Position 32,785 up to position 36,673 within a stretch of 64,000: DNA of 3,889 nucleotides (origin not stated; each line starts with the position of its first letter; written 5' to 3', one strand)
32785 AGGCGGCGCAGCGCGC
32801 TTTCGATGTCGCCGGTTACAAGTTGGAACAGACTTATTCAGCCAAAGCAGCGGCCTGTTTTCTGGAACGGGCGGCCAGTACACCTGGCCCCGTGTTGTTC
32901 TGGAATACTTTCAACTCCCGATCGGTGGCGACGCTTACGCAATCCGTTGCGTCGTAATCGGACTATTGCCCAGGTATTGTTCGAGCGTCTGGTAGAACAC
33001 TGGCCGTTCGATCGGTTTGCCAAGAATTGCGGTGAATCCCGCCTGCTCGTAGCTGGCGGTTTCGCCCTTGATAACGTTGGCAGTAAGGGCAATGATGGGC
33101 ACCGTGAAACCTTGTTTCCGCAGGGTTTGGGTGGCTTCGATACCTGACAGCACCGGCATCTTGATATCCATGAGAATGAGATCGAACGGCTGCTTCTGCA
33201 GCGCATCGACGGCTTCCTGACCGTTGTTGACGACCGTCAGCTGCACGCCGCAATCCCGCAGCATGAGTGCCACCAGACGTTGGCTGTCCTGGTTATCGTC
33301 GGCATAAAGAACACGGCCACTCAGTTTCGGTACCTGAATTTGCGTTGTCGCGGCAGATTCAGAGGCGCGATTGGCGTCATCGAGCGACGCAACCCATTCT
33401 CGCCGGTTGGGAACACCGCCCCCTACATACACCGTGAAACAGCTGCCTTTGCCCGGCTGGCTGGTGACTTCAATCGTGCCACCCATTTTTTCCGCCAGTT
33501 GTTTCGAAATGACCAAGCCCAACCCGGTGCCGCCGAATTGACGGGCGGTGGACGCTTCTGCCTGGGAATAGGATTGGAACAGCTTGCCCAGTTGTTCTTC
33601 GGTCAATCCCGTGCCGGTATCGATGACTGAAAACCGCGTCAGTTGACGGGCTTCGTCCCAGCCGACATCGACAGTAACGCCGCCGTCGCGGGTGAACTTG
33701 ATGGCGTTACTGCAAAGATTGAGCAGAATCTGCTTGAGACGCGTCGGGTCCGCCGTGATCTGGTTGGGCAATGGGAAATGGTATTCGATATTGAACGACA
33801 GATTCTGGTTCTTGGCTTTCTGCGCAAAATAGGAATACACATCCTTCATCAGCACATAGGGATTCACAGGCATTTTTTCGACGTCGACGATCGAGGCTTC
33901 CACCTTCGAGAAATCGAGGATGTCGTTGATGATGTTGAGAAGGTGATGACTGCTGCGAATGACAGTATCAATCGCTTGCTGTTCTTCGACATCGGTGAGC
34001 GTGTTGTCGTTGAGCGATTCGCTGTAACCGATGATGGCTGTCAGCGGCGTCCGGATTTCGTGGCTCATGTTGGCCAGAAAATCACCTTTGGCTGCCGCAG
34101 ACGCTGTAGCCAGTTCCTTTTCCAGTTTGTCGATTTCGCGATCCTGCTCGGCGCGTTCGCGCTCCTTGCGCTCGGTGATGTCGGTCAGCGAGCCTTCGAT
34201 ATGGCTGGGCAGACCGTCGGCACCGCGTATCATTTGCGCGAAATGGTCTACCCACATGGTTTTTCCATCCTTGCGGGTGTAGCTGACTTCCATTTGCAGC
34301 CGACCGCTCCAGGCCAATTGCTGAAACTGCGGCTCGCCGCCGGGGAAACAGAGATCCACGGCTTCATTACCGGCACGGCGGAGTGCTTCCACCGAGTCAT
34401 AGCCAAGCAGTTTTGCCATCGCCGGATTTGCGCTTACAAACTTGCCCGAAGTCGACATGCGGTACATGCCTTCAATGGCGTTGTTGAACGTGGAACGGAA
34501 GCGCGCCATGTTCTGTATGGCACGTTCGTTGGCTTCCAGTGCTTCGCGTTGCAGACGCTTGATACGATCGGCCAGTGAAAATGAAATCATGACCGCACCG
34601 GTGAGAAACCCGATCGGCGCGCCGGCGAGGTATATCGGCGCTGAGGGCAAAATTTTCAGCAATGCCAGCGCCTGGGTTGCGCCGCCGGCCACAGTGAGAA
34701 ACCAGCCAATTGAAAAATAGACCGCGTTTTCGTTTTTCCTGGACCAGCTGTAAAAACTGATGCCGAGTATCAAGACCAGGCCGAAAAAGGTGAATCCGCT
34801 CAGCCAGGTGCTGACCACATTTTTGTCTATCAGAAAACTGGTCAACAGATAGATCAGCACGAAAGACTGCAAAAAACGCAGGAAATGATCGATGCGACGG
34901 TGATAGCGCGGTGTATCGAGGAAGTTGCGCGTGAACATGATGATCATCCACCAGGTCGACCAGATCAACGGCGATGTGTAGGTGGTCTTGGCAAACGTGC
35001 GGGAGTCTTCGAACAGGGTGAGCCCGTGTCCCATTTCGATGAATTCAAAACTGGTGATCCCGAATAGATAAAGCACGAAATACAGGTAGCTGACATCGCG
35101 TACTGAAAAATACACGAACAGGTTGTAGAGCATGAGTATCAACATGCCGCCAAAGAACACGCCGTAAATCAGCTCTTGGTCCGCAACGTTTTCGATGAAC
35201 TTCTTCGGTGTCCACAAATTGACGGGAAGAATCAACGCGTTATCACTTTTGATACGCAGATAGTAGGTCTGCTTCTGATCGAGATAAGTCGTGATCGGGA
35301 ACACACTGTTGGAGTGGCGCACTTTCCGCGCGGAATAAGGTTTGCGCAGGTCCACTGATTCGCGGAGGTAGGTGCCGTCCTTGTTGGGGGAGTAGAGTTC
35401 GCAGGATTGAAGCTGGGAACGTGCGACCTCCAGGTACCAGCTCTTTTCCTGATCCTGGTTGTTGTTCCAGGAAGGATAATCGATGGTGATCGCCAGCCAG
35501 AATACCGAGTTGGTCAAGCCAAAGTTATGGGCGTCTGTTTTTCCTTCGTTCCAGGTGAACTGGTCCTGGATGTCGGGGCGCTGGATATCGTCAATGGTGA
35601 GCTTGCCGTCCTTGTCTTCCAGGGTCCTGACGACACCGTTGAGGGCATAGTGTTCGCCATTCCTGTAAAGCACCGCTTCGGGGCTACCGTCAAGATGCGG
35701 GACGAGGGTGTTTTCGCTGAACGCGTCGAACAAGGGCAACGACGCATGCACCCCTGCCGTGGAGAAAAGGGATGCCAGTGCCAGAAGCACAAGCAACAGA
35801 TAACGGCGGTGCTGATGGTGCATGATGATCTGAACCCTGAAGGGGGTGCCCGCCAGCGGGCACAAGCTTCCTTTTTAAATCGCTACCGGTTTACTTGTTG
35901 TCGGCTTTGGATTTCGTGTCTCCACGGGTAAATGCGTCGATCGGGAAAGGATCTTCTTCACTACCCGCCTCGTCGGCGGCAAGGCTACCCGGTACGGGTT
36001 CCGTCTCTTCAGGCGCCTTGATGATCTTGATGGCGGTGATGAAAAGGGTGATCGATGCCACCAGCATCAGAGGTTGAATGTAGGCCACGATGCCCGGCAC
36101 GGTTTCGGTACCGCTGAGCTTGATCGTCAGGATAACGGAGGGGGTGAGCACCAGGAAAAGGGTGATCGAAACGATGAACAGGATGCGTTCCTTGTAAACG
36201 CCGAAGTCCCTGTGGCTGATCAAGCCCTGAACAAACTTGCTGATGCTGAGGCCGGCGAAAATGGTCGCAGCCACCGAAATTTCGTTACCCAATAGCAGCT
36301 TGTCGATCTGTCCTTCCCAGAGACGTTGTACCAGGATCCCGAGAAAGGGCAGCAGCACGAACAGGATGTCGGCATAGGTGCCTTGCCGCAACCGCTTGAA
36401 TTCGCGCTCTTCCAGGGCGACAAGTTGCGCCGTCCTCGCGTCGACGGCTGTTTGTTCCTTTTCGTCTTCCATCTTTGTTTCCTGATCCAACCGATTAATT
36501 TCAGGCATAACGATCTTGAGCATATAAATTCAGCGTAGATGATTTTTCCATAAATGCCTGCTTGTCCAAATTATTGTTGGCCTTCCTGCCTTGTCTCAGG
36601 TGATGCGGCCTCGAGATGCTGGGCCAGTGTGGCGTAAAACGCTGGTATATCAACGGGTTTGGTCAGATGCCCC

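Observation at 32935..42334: Tandem array of three 7TMR-DISM hybrid kinases in which the two upstream paralogs have lost the H-box histidine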

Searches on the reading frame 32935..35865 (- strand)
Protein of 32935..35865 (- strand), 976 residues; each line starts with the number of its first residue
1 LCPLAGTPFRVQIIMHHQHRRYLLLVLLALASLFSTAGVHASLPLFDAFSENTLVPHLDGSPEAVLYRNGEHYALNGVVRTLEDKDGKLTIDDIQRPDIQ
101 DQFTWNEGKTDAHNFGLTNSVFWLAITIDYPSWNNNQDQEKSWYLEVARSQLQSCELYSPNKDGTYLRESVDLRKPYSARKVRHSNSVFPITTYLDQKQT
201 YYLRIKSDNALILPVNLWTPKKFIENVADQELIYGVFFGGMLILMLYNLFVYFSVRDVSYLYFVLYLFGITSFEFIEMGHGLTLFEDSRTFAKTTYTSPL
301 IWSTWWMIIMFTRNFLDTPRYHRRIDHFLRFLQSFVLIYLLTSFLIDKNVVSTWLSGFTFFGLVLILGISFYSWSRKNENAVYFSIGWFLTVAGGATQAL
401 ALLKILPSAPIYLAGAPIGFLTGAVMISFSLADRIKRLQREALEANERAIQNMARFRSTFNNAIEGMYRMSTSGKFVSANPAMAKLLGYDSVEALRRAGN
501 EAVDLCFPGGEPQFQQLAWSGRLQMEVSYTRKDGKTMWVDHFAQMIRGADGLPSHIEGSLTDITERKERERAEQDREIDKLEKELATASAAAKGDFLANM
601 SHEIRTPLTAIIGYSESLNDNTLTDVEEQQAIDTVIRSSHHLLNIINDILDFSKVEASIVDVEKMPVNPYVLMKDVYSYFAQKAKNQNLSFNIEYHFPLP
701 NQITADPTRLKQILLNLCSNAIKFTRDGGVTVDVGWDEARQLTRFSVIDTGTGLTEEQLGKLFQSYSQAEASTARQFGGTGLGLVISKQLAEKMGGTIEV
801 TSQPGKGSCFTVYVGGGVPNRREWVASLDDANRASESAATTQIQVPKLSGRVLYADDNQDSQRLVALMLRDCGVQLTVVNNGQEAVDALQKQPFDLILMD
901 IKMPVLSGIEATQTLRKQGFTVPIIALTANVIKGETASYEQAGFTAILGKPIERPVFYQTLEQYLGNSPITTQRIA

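Call 3: search_protein_families(library=pfam, proteins=[window:32935-35865:-], max_evalue=0.01)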
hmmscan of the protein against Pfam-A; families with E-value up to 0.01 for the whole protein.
window:32935-35865:- (976 aa): 11 families
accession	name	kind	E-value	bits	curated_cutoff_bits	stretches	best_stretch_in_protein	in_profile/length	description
PF07695.17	7TMR-DISM_7TM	-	7.1e-36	124.5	29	1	231-434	2-205/205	7TM diverse intracellular signalling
PF07696.17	7TMR-DISMED2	-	7.2e-33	113.9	22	1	79-219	4-136/136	7TMR-DISM extracellular 2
PF02518.31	HATPase_c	-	4.8e-28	98.3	26.4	1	706-814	2-107/111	Histidine kinase-, DNA gyrase B-, and HSP90-like ATPase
PF00512.31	HisKA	-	2.5e-22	79.1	26.9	1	592-657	1-65/66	His Kinase A (phospho-acceptor) domain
PF00072.30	Response_reg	-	6.1e-21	75.1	30.2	1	852-959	1-108/111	Response regulator receiver domain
PF13426.13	PAS_9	-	1.6e-06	28.8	27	1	472-565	9-103/103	PAS domain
PF08447.18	PAS_3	-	3.6e-06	27.6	25.6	1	477-558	2-87/89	PAS fold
PF00989.32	PAS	-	3e-05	24.4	22.6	1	455-563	2-113/113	PAS fold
PF13188.13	PAS_8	-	3.7e-05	23.9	21.8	1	454-496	1-40/65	PAS domain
PF08448.16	PAS_4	-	0.00031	21.4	23.1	1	465-568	6-110/110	PAS fold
PF13589.12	HATPase_c_3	-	0.0018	18.8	25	1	712-787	5-80/137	Histidine kinase-, DNA gyrase B-, and HSP90-like ATPase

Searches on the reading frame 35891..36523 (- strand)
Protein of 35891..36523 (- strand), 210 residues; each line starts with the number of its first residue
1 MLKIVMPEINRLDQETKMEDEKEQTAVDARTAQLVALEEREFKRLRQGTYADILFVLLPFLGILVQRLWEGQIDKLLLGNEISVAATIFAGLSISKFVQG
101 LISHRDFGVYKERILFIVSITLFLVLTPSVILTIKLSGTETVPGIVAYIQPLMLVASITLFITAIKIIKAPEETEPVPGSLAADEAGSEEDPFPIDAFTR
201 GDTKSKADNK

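Call 3: search_protein_families(library=pfam, proteins=[window:35891-36523:-], max_evalue=0.01)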
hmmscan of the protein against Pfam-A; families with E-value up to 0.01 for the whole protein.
window:35891-36523:- (210 aa): 0 families

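Call 46: find_homologous_proteins(query=window:35891-36472:-, max_evalue=0.001)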
Query window:35891-36472:- (193 aa): 17 proteins with E <= 0.001 among 324 candidates.
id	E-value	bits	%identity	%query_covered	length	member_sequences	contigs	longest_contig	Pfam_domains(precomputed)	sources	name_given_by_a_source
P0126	1.4e-114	398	98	100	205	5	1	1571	-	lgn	-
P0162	3.4e-103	361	87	100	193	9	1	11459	-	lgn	-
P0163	6.8e-103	360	87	100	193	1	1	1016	-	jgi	jgi:hypothetical protein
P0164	2.7e-101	355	87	98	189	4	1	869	-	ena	-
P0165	7.8e-89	314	76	100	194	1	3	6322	-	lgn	-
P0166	1.2e-82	294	73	97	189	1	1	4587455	-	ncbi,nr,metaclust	ncbi:Hypothetical protein HDN1F_20650 [gamma proteobacterium HdN1]|nr:Hypothetical protein HDN1F_206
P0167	1.2e-60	222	54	98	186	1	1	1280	-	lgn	-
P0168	9.9e-55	203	55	90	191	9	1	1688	-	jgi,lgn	jgi:hypothetical protein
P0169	2.7e-54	202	62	73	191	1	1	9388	-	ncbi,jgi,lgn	jgi:hypothetical protein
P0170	5.6e-47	178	51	86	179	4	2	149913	-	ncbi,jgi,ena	-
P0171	6.5e-47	178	52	86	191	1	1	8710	-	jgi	-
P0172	8.1e-47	177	59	71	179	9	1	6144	-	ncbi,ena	-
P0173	1.1e-45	174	58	69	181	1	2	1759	-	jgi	jgi:hypothetical protein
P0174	9.7e-42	161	54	70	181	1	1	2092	-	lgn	-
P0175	3.0e-41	159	53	71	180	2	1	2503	-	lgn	-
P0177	5.6e-36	142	53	67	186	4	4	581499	-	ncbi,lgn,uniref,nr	ncbi:hypothetical protein D777_03037 [Marinobacter nitratireducens]|uniref:Uncharacterized protein n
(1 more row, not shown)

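Call 48: find_encoding_contigs(protein=P0177, flank=8000, max_places=2)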
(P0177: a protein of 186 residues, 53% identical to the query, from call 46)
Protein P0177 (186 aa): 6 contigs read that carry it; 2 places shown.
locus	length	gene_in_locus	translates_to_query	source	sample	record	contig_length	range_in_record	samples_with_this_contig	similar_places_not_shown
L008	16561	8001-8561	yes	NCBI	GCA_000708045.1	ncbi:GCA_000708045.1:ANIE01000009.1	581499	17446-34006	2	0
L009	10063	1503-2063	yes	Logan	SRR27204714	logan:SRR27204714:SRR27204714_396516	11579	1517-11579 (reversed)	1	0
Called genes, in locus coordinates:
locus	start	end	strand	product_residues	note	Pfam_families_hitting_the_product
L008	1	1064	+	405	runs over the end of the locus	PF08448:PAS_4 (weak), PF13426:PAS_9, PF08447:PAS_3, PF00990:GGDEF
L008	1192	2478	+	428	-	PF00144:Beta-lactamase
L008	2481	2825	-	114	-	-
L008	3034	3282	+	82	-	-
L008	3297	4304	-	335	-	-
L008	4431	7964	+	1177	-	PF07696:7TMR-DISMED2, PF07695:7TMR-DISM_7TM, PF00989:PAS, PF08448:PAS_4, PF13188:PAS_8, PF08447:PAS_3, PF00512:HisKA, PF02518:HATPase_c, +3 more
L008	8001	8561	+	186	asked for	-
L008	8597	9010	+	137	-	PF00072:Response_reg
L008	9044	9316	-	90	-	-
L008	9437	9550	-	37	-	-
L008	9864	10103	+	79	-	-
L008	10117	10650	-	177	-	-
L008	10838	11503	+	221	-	PF06508:QueC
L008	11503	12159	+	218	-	PF04055:Radical_SAM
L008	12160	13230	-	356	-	PF12625:Arabinose_bd, PF12833:HTH_18, PF00165:HTH_AraC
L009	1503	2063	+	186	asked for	-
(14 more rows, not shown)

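Call 49: find_encoding_contigs(protein=P0170, flank=8000, max_places=2)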
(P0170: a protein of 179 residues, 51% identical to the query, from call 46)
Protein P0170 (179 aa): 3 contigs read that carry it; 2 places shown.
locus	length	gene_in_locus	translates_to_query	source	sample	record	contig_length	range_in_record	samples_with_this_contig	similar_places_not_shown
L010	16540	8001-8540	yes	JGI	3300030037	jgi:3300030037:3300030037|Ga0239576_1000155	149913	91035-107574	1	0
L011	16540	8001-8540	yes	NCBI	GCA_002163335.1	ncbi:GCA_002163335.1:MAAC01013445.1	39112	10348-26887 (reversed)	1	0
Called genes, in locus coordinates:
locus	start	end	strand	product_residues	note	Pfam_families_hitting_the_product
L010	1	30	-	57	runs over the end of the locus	-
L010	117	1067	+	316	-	PF03279:Lip_A_acyltrans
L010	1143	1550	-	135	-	PF00571:CBS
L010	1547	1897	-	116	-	PF00543:P-II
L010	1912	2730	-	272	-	PF07556:DUF1538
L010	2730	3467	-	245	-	PF07556:DUF1538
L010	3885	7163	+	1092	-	-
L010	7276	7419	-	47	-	-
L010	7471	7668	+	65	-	-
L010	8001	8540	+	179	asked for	-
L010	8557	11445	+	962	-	PF07696:7TMR-DISMED2, PF07695:7TMR-DISM_7TM, PF00512:HisKA, PF02518:HATPase_c, PF00072:Response_reg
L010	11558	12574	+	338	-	PF05118:Asp_Arg_Hydrox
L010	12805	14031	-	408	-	-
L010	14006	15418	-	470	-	PF03062:MBOAT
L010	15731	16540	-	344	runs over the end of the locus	PF01979:Amidohydro_1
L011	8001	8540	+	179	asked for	-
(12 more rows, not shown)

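Call 63: predict_structure(alignment_id=A3)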
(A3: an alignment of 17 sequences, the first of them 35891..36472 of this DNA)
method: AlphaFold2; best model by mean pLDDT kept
length: 193 residues; sequences in the alignment: 17
mean_pLDDT: 55.2   pTM: 0.29
mean pLDDT of the five models: 55.2, 54.1, 50.6, 49.1, 47.6
residues with pLDDT >= 90: 0; 70-90: 2; 50-70: 140; < 50: 51
segments of 3 or more residues with pLDDT < 50: 1-5, 156-193
pLDDT, mean of each block of 10 residues (from residue 1): 51 55 50 56 65 63 63 62 55 57 63 61 58 62 62 49 44 44 37 35
secondary structure, 60 per line:
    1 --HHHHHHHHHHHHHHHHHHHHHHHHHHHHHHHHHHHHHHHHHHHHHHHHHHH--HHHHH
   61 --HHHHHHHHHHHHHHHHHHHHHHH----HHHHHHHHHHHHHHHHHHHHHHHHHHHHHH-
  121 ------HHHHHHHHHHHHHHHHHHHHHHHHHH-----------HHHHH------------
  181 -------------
elements in order: H3-53 H56-60 H63-85 H90-119 H127-152 H164-168
